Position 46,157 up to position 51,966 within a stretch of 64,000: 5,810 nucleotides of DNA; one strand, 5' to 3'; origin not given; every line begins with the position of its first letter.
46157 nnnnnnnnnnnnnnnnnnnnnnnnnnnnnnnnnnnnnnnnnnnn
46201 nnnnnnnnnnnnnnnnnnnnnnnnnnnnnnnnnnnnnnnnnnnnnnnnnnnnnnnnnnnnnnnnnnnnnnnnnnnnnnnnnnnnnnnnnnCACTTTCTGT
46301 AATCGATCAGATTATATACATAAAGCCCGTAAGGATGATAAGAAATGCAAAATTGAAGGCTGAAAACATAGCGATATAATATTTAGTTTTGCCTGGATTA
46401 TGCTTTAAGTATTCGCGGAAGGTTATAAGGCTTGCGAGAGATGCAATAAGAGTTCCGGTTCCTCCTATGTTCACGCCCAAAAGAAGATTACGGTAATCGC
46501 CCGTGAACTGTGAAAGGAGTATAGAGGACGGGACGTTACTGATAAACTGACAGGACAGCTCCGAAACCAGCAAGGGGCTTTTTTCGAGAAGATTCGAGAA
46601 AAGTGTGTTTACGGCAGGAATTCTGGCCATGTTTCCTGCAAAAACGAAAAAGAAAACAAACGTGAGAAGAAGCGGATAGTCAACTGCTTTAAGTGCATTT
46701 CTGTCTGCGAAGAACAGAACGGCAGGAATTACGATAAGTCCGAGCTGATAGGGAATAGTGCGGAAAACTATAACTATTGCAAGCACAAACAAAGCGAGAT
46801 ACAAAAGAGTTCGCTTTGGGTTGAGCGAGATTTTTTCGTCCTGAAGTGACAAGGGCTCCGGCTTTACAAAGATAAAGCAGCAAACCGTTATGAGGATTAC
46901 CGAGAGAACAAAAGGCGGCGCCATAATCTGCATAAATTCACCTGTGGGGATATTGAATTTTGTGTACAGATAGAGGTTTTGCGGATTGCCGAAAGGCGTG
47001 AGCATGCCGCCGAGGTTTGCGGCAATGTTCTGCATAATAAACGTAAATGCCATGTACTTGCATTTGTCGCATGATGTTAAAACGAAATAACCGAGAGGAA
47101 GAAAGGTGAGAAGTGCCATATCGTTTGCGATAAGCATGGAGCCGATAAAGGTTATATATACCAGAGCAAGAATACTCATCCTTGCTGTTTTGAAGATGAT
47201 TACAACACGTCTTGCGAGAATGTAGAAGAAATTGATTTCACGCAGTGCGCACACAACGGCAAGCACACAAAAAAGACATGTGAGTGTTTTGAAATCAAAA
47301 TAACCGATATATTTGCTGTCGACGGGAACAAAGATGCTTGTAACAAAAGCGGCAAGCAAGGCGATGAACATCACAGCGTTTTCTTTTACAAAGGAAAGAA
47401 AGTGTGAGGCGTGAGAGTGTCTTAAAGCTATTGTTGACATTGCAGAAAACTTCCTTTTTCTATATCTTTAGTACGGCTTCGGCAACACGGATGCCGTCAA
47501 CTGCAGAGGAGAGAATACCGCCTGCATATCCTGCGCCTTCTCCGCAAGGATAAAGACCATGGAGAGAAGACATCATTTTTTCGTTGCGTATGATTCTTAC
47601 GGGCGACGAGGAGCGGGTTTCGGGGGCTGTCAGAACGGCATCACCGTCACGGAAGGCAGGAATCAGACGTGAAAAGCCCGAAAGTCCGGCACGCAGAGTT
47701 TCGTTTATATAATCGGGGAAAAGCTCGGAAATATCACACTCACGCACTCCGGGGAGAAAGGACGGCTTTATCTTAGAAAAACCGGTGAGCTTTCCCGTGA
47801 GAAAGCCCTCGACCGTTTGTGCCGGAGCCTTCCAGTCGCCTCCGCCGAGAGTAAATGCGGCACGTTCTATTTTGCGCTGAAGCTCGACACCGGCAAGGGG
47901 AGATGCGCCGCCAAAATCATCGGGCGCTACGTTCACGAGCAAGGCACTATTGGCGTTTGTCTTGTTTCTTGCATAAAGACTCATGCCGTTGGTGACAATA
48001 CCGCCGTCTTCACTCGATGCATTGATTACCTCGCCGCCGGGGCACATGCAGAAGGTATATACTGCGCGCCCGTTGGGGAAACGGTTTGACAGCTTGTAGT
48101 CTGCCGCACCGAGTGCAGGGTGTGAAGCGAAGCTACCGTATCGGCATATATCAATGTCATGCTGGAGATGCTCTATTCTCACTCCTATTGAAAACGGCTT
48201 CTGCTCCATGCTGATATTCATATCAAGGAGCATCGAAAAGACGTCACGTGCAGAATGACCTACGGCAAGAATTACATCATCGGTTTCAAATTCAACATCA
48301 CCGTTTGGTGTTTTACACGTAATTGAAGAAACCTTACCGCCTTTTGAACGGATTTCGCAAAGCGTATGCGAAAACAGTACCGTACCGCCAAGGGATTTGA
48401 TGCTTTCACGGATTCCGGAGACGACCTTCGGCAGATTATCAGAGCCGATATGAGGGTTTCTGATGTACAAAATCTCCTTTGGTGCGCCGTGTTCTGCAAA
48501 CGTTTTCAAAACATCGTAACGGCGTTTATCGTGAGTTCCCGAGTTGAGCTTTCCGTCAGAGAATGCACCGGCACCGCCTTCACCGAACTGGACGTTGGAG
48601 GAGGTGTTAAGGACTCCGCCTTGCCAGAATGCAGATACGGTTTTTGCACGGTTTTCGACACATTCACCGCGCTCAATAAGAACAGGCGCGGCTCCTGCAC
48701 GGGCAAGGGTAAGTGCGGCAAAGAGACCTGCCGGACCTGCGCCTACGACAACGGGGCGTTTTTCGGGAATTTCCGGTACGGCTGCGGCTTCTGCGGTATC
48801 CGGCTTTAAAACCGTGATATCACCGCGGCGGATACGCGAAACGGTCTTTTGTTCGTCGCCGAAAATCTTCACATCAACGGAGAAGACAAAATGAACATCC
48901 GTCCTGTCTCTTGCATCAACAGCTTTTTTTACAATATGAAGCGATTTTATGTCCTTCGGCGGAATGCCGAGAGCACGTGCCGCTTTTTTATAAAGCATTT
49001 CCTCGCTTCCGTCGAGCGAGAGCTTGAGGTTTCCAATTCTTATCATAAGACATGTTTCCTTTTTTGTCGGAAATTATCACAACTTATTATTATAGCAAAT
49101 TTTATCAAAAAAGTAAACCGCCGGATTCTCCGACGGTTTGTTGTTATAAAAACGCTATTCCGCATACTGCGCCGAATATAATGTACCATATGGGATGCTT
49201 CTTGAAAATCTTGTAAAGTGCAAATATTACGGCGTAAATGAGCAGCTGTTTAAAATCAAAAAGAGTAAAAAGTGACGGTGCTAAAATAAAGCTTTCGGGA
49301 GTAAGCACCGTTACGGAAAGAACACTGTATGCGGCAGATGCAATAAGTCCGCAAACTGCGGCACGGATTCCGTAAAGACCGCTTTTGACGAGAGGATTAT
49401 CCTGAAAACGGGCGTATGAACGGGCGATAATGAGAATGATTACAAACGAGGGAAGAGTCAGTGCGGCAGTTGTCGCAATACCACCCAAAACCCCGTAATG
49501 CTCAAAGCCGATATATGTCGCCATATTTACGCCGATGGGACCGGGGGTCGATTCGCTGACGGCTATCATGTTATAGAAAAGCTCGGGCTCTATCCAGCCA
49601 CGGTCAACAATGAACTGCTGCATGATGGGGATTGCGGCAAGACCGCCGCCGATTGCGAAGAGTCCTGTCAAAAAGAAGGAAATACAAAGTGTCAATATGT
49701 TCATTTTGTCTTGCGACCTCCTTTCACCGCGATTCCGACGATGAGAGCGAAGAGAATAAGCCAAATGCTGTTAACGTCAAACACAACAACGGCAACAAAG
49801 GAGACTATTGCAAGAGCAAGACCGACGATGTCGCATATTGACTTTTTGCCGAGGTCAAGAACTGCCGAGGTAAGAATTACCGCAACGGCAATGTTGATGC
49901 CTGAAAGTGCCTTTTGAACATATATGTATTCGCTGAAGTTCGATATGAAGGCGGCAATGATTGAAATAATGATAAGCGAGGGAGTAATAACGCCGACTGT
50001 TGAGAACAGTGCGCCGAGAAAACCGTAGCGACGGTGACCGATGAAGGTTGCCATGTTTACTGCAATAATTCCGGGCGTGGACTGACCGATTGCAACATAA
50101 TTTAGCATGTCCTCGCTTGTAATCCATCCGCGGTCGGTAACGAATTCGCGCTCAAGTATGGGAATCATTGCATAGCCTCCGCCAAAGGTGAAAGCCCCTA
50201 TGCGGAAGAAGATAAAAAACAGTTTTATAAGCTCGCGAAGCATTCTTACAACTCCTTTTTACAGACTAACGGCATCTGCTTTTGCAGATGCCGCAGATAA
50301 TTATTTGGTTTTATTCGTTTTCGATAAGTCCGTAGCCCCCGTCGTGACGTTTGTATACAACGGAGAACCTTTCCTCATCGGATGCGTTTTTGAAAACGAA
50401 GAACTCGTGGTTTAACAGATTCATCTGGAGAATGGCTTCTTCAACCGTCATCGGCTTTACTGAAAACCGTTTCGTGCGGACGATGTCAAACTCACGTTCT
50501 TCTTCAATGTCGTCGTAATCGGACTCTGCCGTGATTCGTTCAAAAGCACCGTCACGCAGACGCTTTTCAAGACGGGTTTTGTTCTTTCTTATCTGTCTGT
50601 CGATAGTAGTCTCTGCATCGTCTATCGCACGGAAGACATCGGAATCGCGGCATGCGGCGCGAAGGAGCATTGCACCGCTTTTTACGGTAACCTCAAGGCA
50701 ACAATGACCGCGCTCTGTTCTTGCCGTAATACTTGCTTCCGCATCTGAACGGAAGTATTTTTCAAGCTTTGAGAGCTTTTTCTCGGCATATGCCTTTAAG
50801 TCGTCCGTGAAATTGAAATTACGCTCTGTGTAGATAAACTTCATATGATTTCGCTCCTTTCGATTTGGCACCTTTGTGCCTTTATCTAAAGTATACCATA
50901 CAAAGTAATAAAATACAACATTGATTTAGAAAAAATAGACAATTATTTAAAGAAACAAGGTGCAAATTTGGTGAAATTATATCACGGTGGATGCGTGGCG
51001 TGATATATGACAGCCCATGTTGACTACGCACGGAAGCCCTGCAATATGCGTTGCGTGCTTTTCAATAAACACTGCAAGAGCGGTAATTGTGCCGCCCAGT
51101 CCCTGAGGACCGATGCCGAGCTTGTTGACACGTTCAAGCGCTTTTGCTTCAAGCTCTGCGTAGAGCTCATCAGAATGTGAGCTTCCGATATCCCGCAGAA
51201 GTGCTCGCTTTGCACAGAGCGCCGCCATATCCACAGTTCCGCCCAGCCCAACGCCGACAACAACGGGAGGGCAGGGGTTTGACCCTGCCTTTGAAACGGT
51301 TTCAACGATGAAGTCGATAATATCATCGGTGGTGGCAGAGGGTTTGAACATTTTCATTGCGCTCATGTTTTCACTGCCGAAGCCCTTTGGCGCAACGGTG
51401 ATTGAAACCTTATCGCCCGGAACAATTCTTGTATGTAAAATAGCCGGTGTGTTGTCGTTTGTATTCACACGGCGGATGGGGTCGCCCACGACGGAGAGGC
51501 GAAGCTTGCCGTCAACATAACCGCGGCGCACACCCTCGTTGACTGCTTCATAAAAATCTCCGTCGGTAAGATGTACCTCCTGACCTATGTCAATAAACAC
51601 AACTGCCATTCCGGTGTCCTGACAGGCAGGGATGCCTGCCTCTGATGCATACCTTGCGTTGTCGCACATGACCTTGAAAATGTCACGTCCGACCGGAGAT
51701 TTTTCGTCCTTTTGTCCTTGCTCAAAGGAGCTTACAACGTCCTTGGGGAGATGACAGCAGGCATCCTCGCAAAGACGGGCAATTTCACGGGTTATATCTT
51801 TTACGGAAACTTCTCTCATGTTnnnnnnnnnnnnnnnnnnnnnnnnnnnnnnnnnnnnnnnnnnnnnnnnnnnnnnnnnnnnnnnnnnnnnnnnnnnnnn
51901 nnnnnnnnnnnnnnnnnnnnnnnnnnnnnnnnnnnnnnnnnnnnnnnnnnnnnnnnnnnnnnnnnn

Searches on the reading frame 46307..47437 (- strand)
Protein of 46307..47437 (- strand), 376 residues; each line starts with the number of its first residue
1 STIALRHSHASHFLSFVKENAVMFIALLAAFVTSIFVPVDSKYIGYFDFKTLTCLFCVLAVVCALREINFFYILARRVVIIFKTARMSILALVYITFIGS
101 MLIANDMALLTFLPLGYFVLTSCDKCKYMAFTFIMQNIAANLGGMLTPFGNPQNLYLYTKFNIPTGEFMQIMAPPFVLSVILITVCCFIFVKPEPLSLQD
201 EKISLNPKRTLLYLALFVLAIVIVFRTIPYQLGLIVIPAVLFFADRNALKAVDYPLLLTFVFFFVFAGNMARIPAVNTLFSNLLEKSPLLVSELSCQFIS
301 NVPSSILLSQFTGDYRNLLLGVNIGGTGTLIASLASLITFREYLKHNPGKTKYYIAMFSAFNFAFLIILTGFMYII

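Call 34: search_protein_families(library=pfam, proteins=[window:46307-47437:-], max_evalue=0.001)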
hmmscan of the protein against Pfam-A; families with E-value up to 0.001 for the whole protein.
window:46307-47437:- (376 aa): 1 family
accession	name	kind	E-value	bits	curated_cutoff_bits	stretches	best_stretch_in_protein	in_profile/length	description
PF03600.22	CitMHS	-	3.3e-22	79.5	31.9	1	22-308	14-310/336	Citrate transporter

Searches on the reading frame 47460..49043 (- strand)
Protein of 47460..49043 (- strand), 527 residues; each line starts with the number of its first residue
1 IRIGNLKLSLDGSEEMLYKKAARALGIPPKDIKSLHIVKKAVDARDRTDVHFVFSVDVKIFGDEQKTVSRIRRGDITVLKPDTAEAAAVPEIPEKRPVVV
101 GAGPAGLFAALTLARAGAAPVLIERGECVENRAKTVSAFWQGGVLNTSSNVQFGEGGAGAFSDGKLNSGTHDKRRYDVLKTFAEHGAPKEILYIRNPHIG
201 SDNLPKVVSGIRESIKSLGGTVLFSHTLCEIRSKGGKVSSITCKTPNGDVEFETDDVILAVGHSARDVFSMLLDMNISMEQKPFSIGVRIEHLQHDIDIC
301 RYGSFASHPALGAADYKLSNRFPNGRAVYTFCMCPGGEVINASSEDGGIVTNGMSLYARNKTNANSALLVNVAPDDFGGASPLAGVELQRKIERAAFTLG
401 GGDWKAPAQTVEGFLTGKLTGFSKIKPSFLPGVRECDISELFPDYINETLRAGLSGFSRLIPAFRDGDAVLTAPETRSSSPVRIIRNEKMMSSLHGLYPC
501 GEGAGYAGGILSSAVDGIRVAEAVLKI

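Call 34: search_protein_families(library=pfam, proteins=[window:47460-49043:-], max_evalue=0.001)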
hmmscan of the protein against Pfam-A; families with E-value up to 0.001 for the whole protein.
window:47460-49043:- (527 aa): 9 families
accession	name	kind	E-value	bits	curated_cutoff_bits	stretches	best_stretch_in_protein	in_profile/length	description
PF21688.3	FAD-depend_C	-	9.6e-72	241.8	27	1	283-478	1-197/197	FAD-dependent protein, C-terminal domain-like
PF01266.30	DAO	-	4.8e-10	39.9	27.9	1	98-133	3-39/353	FAD dependent oxidoreductase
PF07992.20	Pyr_redox_2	-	8.2e-08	32.5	26.1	1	98-267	4-113/291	Pyridine nucleotide-disulphide oxidoreductase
PF03486.20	HI0933_like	-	4.1e-07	30.1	50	1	98-264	4-165/244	HI0933-like protein Rossmann domain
PF00890.30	FAD_binding_2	-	2e-06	27.7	20.4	1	98-147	3-47/414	FAD binding domain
PF13738.12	Pyr_redox_3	-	2.1e-05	24.3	30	1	98-130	1-34/305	Pyridine nucleotide-disulphide oxidoreductase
PF01494.25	FAD_binding_3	-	2.9e-05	23.9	22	1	98-127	5-34/349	FAD binding domain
PF12831.13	FAD_oxidored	-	3e-05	23.9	27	1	98-250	3-133/416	FAD dependent oxidoreductase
PF13450.12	NAD_binding_8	-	0.00012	22.7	21.9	1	99-137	1-39/68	NAD(P)-binding Rossmann-like domain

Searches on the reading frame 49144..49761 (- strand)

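Call 34: search_protein_families(library=pfam, proteins=[window:49144-49761:-], max_evalue=0.001)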
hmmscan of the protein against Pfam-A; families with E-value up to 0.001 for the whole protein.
window:49144-49761:- (205 aa): 1 family
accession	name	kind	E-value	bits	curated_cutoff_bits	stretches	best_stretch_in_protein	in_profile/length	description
PF02417.20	Chromate_transp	-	2.1e-46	158.4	28.6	1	24-202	2-166/166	Chromate transporter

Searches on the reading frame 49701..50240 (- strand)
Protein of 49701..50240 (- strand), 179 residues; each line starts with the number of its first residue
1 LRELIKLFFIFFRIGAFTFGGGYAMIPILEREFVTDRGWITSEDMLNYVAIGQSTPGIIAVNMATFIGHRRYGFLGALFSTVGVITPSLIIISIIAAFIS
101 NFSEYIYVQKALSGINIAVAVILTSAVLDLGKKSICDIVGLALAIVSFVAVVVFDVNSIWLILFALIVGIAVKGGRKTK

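Call 34: search_protein_families(library=pfam, proteins=[window:49701-50240:-], max_evalue=0.001)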
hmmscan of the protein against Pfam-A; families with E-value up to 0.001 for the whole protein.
window:49701-50240:- (179 aa): 1 family
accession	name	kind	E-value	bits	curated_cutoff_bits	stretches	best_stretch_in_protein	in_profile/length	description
PF02417.20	Chromate_transp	-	2.4e-52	177.8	28.6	1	5-170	1-166/166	Chromate transporter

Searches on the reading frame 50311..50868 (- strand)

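Call 34: search_protein_families(library=pfam, proteins=[window:50311-50868:-], max_evalue=0.001)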
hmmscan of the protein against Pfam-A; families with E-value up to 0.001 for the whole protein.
window:50311-50868:- (185 aa): 2 families
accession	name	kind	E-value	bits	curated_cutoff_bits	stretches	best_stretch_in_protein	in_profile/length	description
PF16321.10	Ribosom_S30AE_C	-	5.3e-27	93.7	25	1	125-181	2-57/57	Sigma 54 modulation/S30EA ribosomal protein C terminus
PF02482.25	Ribosomal_S30AE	-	1e-18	68.3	23.7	1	13-100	3-87/88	Sigma 54 modulation protein / S30EA ribosomal protein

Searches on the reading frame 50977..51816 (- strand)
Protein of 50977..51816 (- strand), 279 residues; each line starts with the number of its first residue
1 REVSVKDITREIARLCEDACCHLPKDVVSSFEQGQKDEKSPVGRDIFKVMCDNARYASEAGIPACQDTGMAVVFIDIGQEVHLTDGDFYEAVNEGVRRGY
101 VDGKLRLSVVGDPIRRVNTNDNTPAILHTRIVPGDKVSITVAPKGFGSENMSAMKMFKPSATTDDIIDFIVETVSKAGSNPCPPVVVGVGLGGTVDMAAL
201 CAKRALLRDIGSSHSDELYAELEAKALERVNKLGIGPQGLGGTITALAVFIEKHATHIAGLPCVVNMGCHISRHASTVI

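Call 86: search_protein_families(library=pfam, proteins=[window:50977-51816:-], max_evalue=0.001)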
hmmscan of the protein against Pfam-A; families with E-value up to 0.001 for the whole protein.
window:50977-51816:- (279 aa): 1 family
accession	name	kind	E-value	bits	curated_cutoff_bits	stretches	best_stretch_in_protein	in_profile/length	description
PF05681.19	Fumerase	-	8.1e-108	360.3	25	1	10-276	2-268/270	Fumarate hydratase (Fumerase)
